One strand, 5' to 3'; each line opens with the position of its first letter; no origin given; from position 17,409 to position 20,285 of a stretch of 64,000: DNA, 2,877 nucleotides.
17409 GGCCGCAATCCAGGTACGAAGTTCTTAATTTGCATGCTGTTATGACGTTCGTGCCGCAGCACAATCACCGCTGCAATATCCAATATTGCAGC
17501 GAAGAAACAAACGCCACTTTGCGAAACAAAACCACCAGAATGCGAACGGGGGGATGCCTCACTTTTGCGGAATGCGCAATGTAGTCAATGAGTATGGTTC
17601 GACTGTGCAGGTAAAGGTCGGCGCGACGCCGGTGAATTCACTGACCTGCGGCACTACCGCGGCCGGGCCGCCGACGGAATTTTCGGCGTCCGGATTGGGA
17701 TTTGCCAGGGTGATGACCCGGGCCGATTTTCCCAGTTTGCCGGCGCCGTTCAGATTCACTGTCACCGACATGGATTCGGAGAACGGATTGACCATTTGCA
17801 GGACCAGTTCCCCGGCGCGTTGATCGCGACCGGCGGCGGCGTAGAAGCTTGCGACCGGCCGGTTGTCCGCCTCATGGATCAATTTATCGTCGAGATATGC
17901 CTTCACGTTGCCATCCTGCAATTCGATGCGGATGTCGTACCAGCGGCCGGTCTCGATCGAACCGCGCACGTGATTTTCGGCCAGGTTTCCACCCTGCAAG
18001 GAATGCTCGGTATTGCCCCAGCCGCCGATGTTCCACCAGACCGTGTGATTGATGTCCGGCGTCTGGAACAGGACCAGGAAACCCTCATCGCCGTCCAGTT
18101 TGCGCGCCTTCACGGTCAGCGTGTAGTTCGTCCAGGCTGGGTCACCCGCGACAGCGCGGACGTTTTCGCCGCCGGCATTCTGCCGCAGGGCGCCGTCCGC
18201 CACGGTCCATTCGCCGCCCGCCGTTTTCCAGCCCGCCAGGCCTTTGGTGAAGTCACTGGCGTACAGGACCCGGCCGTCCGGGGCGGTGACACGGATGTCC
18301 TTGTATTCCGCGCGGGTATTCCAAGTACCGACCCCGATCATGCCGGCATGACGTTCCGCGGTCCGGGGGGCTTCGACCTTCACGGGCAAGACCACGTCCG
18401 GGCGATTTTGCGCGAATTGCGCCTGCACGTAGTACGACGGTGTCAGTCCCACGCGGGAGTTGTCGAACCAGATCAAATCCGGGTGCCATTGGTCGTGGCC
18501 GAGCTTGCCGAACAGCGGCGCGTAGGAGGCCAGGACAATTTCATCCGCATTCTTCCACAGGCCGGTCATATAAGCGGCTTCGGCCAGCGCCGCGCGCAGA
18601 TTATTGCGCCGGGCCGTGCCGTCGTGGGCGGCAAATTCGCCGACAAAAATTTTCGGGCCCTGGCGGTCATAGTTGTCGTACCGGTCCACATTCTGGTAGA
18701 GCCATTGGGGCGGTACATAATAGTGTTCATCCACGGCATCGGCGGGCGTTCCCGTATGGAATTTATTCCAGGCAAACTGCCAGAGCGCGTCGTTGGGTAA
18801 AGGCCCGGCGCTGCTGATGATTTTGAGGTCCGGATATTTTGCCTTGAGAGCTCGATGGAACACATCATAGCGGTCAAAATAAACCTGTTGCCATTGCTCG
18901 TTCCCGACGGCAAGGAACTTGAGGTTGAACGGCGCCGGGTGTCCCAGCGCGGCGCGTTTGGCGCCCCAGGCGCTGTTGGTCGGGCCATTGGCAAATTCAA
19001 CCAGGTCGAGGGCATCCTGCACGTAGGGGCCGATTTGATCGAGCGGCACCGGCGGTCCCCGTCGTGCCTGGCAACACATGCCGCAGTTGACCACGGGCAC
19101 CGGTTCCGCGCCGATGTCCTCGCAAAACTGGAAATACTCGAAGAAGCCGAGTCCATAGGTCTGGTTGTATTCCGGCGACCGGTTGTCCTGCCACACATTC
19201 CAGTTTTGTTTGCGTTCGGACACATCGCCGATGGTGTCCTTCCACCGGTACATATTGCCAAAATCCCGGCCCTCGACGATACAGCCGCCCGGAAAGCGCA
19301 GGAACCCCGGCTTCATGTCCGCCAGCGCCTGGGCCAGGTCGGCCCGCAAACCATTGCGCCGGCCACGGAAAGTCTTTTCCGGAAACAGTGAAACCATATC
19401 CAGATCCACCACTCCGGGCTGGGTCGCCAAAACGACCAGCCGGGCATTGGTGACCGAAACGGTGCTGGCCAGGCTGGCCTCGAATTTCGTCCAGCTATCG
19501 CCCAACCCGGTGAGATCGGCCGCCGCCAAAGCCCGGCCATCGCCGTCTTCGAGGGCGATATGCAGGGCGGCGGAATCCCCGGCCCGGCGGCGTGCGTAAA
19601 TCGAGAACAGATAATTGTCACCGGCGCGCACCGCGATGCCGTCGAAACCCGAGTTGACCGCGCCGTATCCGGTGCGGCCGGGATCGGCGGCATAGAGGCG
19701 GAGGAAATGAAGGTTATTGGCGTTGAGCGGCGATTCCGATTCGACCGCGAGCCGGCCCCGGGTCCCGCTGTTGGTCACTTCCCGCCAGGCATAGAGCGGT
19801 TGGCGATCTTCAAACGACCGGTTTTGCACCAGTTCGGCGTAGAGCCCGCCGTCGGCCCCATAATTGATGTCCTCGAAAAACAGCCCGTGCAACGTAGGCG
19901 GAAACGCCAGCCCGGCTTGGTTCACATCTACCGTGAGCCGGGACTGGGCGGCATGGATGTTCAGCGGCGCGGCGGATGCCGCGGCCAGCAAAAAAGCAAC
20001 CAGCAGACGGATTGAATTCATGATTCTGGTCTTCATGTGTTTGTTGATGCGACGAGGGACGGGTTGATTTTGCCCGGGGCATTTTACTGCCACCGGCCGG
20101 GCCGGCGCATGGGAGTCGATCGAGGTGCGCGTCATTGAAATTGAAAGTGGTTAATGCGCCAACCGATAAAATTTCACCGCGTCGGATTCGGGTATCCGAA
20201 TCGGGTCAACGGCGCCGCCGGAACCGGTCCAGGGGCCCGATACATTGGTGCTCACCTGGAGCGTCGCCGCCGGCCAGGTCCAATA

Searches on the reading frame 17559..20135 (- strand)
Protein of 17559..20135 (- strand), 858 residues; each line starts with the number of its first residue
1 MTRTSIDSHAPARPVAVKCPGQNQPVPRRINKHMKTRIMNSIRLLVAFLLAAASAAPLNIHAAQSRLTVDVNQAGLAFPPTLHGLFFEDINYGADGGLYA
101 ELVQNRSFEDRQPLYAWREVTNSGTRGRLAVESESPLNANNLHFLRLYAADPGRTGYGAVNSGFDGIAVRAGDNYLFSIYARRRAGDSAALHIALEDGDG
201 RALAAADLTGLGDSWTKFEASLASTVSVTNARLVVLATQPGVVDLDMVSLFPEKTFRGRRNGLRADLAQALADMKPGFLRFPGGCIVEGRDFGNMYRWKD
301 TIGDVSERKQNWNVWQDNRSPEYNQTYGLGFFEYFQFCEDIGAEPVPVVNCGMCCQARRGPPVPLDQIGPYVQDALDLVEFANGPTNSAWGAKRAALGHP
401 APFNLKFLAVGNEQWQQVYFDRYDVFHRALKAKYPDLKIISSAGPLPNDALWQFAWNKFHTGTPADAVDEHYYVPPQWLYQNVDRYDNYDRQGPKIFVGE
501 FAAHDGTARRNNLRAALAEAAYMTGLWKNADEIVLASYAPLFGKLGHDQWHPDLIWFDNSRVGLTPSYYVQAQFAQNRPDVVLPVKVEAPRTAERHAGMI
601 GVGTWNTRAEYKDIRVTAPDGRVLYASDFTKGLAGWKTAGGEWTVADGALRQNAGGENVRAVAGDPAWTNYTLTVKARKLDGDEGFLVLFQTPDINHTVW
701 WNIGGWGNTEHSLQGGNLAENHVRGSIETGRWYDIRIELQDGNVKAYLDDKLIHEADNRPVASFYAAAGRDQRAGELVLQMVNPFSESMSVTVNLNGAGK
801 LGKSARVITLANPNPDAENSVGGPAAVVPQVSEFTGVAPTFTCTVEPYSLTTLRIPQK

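Call 9: search_protein_families(library=pfam, max_evalue=0.001, proteins=[window:17559-20135:-])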
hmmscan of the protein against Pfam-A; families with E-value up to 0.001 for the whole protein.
window:17559-20135:- (858 aa): 4 families
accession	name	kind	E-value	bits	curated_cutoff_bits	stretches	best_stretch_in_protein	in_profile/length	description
PF22848.2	ASD1_dom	-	1.2e-59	202.2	22.2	1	269-502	1-239/239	Alpha-L-arabinofuranosidase 1 domain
PF06964.18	Alpha-L-AF_C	-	5.4e-31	108.5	27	1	499-849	1-165/165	Alpha-L-arabinofuranosidase C-terminal domain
PF06439.18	3keto-disac_hyd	-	3.9e-10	40.5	26.8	1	631-781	9-174/187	3-keto-disaccharide hydrolase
PF02018.23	CBM_4_9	-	9.9e-08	32.9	25.9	1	101-235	2-129/136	Carbohydrate binding domain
